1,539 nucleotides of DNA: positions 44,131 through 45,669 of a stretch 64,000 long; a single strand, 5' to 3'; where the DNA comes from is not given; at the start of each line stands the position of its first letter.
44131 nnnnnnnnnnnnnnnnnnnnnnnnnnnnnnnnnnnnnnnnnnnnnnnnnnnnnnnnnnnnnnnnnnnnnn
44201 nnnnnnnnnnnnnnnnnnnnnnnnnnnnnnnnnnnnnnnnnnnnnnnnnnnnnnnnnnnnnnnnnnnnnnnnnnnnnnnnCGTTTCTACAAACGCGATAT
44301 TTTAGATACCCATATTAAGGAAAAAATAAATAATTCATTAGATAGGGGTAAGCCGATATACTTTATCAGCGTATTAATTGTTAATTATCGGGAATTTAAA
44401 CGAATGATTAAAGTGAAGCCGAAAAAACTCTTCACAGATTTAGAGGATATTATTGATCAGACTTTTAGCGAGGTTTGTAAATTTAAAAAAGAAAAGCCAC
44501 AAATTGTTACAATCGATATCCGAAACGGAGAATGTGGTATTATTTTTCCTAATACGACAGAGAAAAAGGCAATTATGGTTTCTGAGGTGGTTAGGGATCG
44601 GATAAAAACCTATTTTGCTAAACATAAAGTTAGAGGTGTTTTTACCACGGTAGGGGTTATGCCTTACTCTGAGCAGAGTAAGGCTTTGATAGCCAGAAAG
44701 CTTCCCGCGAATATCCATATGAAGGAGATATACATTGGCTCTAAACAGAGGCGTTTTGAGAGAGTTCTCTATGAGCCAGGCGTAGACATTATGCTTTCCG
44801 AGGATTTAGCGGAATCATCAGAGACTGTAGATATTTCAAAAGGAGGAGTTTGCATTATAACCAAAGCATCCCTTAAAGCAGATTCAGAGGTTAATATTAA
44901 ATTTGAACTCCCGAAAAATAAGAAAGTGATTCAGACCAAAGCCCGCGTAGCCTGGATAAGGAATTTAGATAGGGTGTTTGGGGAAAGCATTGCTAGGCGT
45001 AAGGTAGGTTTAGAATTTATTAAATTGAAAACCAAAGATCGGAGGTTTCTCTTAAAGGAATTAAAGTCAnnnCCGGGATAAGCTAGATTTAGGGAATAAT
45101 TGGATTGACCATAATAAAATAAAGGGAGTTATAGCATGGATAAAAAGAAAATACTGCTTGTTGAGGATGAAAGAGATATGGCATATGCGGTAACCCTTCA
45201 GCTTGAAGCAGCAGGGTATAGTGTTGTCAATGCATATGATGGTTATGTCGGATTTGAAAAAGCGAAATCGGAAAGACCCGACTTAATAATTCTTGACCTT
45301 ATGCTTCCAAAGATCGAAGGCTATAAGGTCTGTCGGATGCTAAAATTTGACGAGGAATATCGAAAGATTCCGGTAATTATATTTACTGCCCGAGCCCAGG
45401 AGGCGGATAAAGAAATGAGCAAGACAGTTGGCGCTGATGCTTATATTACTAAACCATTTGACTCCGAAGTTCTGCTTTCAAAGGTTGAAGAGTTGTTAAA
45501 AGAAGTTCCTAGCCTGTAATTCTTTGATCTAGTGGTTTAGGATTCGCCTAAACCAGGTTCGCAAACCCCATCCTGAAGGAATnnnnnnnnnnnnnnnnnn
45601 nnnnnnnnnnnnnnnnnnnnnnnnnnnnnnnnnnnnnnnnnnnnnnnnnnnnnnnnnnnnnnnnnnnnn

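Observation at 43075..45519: Histidine kinase carrying a degenerate GGDEF domain and a PilZ c-di-GMP receptor, paired with a stand-alone receiver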

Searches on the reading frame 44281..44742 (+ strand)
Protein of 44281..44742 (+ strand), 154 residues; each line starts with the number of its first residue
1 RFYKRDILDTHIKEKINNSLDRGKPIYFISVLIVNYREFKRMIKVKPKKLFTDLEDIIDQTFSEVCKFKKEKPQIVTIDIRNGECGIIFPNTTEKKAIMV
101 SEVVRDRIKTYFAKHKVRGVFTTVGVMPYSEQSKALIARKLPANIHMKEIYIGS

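Call 5: search_protein_families(library=pfam, proteins=[window:44281-44742:+], max_evalue=10)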
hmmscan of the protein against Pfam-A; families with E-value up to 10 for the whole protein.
seq(154 aa): 2 families
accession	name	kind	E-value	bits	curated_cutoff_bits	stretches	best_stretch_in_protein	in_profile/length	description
PF00990.26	GGDEF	-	0.035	14.3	23.8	1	84-129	83-132/161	Diguanylate cyclase, GGDEF domain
PF19064.5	DUF5760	-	0.044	14.4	27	1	74-124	20-69/86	Family of unknown function (DUF5760)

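Call 11: search_solved_structures(query=A2, max_evalue=10, show_alignments=3)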
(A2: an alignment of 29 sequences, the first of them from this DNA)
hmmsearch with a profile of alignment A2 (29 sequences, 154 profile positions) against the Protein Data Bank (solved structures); distinct sequences matched with E-value up to 10: 1.
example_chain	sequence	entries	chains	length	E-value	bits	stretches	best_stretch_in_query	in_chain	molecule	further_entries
8hqo_a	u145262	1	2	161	1.4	11.9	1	17-62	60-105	Tail terminator protein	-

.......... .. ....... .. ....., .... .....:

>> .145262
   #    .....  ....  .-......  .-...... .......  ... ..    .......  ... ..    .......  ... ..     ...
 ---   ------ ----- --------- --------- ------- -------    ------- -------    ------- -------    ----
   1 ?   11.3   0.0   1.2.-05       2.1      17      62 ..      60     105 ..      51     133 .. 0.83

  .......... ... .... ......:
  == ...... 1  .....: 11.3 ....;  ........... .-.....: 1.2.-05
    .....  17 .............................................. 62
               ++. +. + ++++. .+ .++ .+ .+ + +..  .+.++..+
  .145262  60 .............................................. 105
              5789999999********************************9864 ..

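Call 29: search_protein_representatives(alignment_id=A2)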
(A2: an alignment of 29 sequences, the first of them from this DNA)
Query: 29 sequences, 154 profile positions. Proteins with E-value up to 0.001 (for the whole library): 49; up to 1e-10: 38; up to 1e-30: 18. The best 49 are listed.
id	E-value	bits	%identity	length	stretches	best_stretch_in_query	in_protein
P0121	3.4e-56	205.5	-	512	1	1-154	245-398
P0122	1.0e-50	187.8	-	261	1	1-152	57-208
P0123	8.1e-49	181.6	-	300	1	1-153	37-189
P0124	3.8e-46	172.9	-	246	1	19-154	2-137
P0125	1.2e-45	171.4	-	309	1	1-153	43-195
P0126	5.5e-42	159.4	-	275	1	1-152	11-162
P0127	7.9e-41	155.6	-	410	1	2-154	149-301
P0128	1.3e-39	151.7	-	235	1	32-154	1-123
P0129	1.7e-38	148.0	-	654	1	1-154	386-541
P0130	2.7e-35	137.7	-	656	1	1-153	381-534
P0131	1.5e-34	135.3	-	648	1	1-154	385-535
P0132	1.9e-33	131.7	-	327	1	1-153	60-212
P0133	4.2e-33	130.6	-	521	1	1-153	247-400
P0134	7.3e-33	129.8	-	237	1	24-154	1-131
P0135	5.7e-32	126.9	-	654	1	1-153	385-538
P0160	2.4e-08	50.2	-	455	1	1-69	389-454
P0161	4.0e-05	39.7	-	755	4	71-117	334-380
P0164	1.2e-04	38.2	-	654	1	1-126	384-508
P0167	5.5e-04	36.0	-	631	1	5-137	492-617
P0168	9.8e-04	35.2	-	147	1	45-150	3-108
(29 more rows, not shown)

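Call 31: search_protein_families(library=pfam, proteins=[P0167, P0164, P0168, P0161, P0121, P0129, P0160, P0127], max_evalue=0.01)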
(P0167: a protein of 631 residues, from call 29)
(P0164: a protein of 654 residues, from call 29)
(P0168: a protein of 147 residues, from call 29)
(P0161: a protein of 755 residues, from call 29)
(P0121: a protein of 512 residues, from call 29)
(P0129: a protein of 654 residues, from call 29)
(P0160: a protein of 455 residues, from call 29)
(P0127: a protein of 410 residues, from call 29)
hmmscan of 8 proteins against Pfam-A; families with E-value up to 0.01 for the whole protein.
P0167 (631 aa): 11 families
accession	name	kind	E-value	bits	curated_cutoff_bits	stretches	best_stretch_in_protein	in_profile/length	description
PF02518.31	HATPase_c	-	2.2e-28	99.4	26.4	1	379-488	2-109/111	Histidine kinase-, DNA gyrase B-, and HSP90-like ATPase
PF13426.13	PAS_9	-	1.5e-24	86.7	27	2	53-151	8-103/103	PAS domain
PF08448.16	PAS_4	-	1.2e-22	80.6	23.1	2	48-154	7-110/110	PAS fold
PF00989.32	PAS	-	1.9e-21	76.6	22.6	2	166-209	3-46/113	PAS fold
PF00512.31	HisKA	-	2.2e-16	60.1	26.9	1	265-332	2-66/66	His Kinase A (phospho-acceptor) domain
PF13188.13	PAS_8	-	1.9e-12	47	21.8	1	166-210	3-44/65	PAS domain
PF08447.18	PAS_3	-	1e-07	32.6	25.6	1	59-144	2-87/89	PAS fold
PF00990.26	GGDEF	-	3.7e-07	30.5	23.8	1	489-622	9-146/161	Diguanylate cyclase, GGDEF domain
PF24820.1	Diguanyl_cycl_sensor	-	0.00048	20.5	28.1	0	170-208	2-40/109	Diguanylate cyclase-like sensor domain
PF12860.13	PAS_7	-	0.0034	17.9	27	0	48-156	7-114/115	PAS fold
PF13589.12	HATPase_c_3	-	0.0056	17.1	25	0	385-458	5-81/137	Histidine kinase-, DNA gyrase B-, and HSP90-like ATPase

P0164 (654 aa): 8 families
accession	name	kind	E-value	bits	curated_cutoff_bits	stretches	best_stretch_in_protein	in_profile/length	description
PF02518.31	HATPase_c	-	2.8e-29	102.2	26.4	1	273-383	2-108/111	Histidine kinase-, DNA gyrase B-, and HSP90-like ATPase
PF08448.16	PAS_4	-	3.5e-19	69.5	23.1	1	24-132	2-108/110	PAS fold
PF00512.31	HisKA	-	8.7e-15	55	26.9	1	158-226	1-66/66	His Kinase A (phospho-acceptor) domain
PF13426.13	PAS_9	-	2.4e-11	44.2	27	1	30-131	4-103/103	PAS domain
PF07238.19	PilZ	-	2.6e-09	37.8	22.5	1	537-642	1-100/102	PilZ domain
PF00989.32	PAS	-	1.3e-08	35.3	22.6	1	18-129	2-113/113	PAS fold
PF13188.13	PAS_8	-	5.7e-05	23.3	21.8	1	18-71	2-55/65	PAS domain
PF13581.12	HATPase_c_2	-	0.00077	19.9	27.4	1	274-352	29-104/127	Histidine kinase-like ATPase domain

P0168 (147 aa): 0 families

P0161 (755 aa): 7 families
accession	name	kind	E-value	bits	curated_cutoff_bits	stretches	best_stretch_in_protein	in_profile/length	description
PF07719.23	TPR_2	-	1.3e-06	28.5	27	1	559-590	1-32/34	Tetratricopeptide repeat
PF13174.12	TPR_6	-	3.3e-05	24.7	26.3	0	558-592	6-33/33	Tetratricopeptide repeat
PF07676.18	PD40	-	9.4e-05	22.7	20.9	0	461-478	20-38/38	WD40-like Beta Propeller Repeat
PF09851.14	SHOCT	-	0.00013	22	27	1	13-38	2-27/28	Short C-terminal domain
PF05120.17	GvpG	-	0.0011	19.6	30.6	1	8-44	31-67/67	Gas vesicle protein G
PF13525.12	YfiO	-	0.0013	19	25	0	570-607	101-138/203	Outer membrane lipoprotein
PF13432.12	TPR_16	-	0.0069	17.3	32.7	0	563-601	1-41/65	Tetratricopeptide repeat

P0121 (512 aa): 4 families
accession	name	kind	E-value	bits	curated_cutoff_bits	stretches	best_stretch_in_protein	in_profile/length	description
PF02518.31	HATPase_c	-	6.7e-32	110.7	26.4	1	136-245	2-109/111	Histidine kinase-, DNA gyrase B-, and HSP90-like ATPase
PF07238.19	PilZ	-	9.8e-16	58.4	22.5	1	400-505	2-101/102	PilZ domain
PF00512.31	HisKA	-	3.2e-09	37.1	26.9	1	25-89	5-66/66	His Kinase A (phospho-acceptor) domain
PF13589.12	HATPase_c_3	-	0.0028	18.1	25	1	140-214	3-80/137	Histidine kinase-, DNA gyrase B-, and HSP90-like ATPase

P0129 (654 aa): 6 families
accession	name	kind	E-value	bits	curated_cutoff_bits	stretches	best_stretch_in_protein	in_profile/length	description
PF02518.31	HATPase_c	-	2e-29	102.7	26.4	1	277-385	2-108/111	Histidine kinase-, DNA gyrase B-, and HSP90-like ATPase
PF08448.16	PAS_4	-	1.3e-19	70.9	23.1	1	33-140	2-107/110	PAS fold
PF00512.31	HisKA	-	2.7e-11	43.8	26.9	1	163-228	2-64/66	His Kinase A (phospho-acceptor) domain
PF07238.19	PilZ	-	1.2e-09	38.8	22.5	1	543-643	2-94/102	PilZ domain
PF13426.13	PAS_9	-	6.1e-07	30.1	27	1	38-140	3-103/103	PAS domain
PF00989.32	PAS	-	1.2e-06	29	22.6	1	31-138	6-113/113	PAS fold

P0160 (455 aa): 8 families
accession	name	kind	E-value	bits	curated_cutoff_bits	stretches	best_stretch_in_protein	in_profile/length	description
PF02518.31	HATPase_c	-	9.1e-30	103.8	26.4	1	280-389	2-109/111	Histidine kinase-, DNA gyrase B-, and HSP90-like ATPase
PF08448.16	PAS_4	-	2e-18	67.1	23.1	1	31-139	2-108/110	PAS fold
PF00512.31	HisKA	-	3.2e-18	66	26.9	1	165-233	1-66/66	His Kinase A (phospho-acceptor) domain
PF13426.13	PAS_9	-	5.2e-11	43.2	27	1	35-138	2-103/103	PAS domain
PF00989.32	PAS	-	1.8e-07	31.6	22.6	1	28-136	5-113/113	PAS fold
PF14501.12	HATPase_c_5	-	0.00081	19.7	22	1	281-375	3-90/102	GHKL domain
PF13188.13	PAS_8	-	0.0026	18.1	21.8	1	25-66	2-40/65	PAS domain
PF13589.12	HATPase_c_3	-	0.0089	16.5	25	0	287-357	6-79/137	Histidine kinase-, DNA gyrase B-, and HSP90-like ATPase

P0127 (410 aa): 4 families
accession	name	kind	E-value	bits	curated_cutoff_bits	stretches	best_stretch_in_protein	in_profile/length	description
PF02518.31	HATPase_c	-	2e-29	102.7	26.4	1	39-148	2-109/111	Histidine kinase-, DNA gyrase B-, and HSP90-like ATPase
PF07238.19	PilZ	-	2.3e-12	47.6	22.5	1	302-404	1-96/102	PilZ domain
PF13581.12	HATPase_c_2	-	0.0037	17.7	27.4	0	42-124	31-110/127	Histidine kinase-like ATPase domain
PF13589.12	HATPase_c_3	-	0.007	16.8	25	0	43-98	3-56/137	Histidine kinase-, DNA gyrase B-, and HSP90-like ATPase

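Call 38: predict_structure(alignment_id=A2)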
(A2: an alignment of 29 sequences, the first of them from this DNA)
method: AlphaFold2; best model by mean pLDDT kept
length: 154 residues; sequences in the alignment: 29
mean_pLDDT: 72.5   pTM: 0.69
mean pLDDT of the five models: 72.5, 71.4, 71.1, 69.8, 67.9
residues with pLDDT >= 90: 16; 70-90: 89; 50-70: 23; < 50: 26
segments of 3 or more residues with pLDDT < 50: 1-5, 134-154
pLDDT, mean of each block of 10 residues (from residue 1): 52 75 79 81 83 91 80 78 84 86 90 78 66 44 35 30
secondary structure, 60 per line:
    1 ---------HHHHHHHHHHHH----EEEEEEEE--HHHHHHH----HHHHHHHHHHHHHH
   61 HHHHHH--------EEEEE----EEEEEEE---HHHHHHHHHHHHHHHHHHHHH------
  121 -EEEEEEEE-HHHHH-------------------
elements in order: H10-21 E26-33 H36-42 H47-66 E75-79 E84-90 H94-114 E122-129 H131-135

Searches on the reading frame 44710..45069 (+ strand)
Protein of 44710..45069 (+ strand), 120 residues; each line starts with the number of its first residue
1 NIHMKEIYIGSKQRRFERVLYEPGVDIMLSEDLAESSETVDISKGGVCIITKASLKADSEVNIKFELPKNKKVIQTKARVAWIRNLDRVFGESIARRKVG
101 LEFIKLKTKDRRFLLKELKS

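Call 5: search_protein_families(library=pfam, proteins=[window:44710-45069:+], max_evalue=10)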
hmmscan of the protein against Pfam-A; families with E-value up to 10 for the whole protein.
seq(120 aa): 1 family
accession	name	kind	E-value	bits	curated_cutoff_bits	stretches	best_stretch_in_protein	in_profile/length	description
PF07238.19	PilZ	-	2.1e-13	50.9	22.5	1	13-114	2-96/102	PilZ domain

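Call 56: search_solved_structures(query=window:44710-45069:+, max_evalue=1, show_alignments=2)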
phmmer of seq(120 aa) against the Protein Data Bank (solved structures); distinct sequences matched with E-value up to 1: 0.

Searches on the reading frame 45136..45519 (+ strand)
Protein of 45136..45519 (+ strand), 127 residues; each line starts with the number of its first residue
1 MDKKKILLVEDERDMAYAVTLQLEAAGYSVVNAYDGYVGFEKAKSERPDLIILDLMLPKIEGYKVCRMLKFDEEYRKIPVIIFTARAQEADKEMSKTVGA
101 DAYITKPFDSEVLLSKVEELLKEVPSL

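Call 3: search_protein_families(library=pfam, proteins=[window:45136-45519:+], max_evalue=1)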
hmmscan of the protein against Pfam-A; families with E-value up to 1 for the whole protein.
window:45136-45519:+ (127 aa): 2 families
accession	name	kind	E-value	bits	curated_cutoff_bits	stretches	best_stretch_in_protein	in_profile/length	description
PF00072.30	Response_reg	-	2.2e-26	92.6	30.2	1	6-117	1-110/111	Response regulator receiver domain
PF20274.4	cREC_REC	-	0.14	13.3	27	1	7-97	3-85/88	Cyclic-phosphate processing Receiver domain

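Call 4: search_protein_families(library=ncbifam, proteins=[window:45136-45519:+], max_evalue=1)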
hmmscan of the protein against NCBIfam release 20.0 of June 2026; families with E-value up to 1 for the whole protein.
window:45136-45519:+ (127 aa): 103 families (the best 25 are shown)
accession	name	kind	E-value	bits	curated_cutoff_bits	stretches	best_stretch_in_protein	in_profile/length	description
TIGR02154.1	PhoB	equivalog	3.6e-31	108.2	296.2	1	3-122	2-121/226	phosphate regulon transcriptional regulator PhoB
NF041733.1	resp_reg_CseB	equivalog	6.6e-29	100.9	350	1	5-122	2-116/228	two-component system response regulator CseB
NF040534.1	resp_reg_YycF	equivalog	9.5e-28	97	340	1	4-121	1-115/231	response regulator YycF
NF033117.2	vanR_ACDEGLN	exception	5e-26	91.7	350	1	6-122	1-114/226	VanR-ABDEGLN family response regulator transcription factor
NF045944.1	ResRegRpaBCyano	equivalog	6e-26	91.2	330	1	7-124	1-115/229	response regulator transcription factor RpaB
NF008296.0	PRK11083.1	equivalog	7.1e-26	91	273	1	1-123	1-120/228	two-component system response regulator CreB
NF053854.1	RespRegPhoBBctds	equivalog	2.1e-24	86.1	270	1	6-122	1-116/225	two-component system response regulator PhoB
NF007135.0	PRK09581.1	equivalog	2.4e-24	86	474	1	5-121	4-120/457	PleD family two-component system response regulator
NF033120.0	vanR_FM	exception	3.5e-24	85.7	460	1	1-122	1-119/231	vancomycin resistance response regulator transcription factor, VanR-F/VanR-M family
NF040689.1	MtrAB_MtrA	equivalog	4.3e-24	85.1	300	1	6-122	1-114/219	MtrAB system response regulator MtrA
NF007982.1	PRK10710.1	equivalog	4.3e-22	78.8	380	1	3-123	7-124/235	envelope stress response regulator BaeR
NF045991.1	RespRegCtrARhodob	equivalog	1.4e-21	77.3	350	1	5-121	2-116/224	response regulator transcription factor CtrA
NF007546.0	PRK10161.1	equivalog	1.5e-21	77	471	1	4-124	3-123/229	phosphate response regulator transcription factor PhoB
NF000404.1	vanR-D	exception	1.9e-21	76.7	500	1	4-121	3-116/232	vancomycin resistance response regulator transcription factor VanR-D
NF041734.1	resp_reg_RppA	equivalog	2.5e-21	76.1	250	1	5-126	2-123/229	two-component system response regulator RppA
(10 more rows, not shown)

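Call 61: search_solved_structures(query=window:45136-45519:+, max_evalue=1e-10)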
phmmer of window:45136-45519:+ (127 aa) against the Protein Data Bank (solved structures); distinct sequences matched with E-value up to 1e-10: 107 (the best 60 are shown).
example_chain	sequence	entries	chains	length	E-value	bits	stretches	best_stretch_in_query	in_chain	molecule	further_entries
1mvo_A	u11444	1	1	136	2e-26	95.6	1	3-122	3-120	PhoP response regulator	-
6is1_A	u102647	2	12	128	1.1e-25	93.3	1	5-125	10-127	Response regulator ArlR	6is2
9dvt_R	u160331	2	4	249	2.9e-25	91.9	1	3-123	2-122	DNA-binding dual master transcriptional regulator RpaA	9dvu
6is3_C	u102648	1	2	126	3.5e-25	91.6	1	5-122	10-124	Response regulator ArlR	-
8fk2_A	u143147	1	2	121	5.6e-24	87.8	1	4-122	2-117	Putative response regulator CovR VicR-like protein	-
6azr_B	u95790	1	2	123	7.5e-24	87.3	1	3-123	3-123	Chemotaxis regulator-transmits chemoreceptor signals to flagelllar motor components CheY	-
3dge_C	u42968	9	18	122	1.2e-23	86.7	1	3-123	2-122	Response regulator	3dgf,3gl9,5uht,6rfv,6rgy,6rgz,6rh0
1nxo_A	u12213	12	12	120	1.4e-23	86.5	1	4-122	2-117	DNA-binding response regulator | Response regulator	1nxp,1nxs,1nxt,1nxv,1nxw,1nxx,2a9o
4ja2_A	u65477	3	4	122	1.6e-23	86.2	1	3-123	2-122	Response regulator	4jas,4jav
6eb7_A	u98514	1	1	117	2.6e-23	85.6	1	4-122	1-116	DNA-binding response regulator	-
9lbr_A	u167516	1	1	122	3.1e-23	85.4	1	3-123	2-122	Response regulator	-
3f6p_A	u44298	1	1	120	3.2e-23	85.3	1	2-121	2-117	Transcriptional regulatory protein yycF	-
2zwm_A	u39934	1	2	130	3.2e-23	85.3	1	2-122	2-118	Transcriptional regulatory protein yycF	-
6rh1_C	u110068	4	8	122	1.5e-22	83.1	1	3-123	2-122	Response regulator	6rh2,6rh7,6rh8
9g85_A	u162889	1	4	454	8.2e-22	80.8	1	5-121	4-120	Response regulator PleD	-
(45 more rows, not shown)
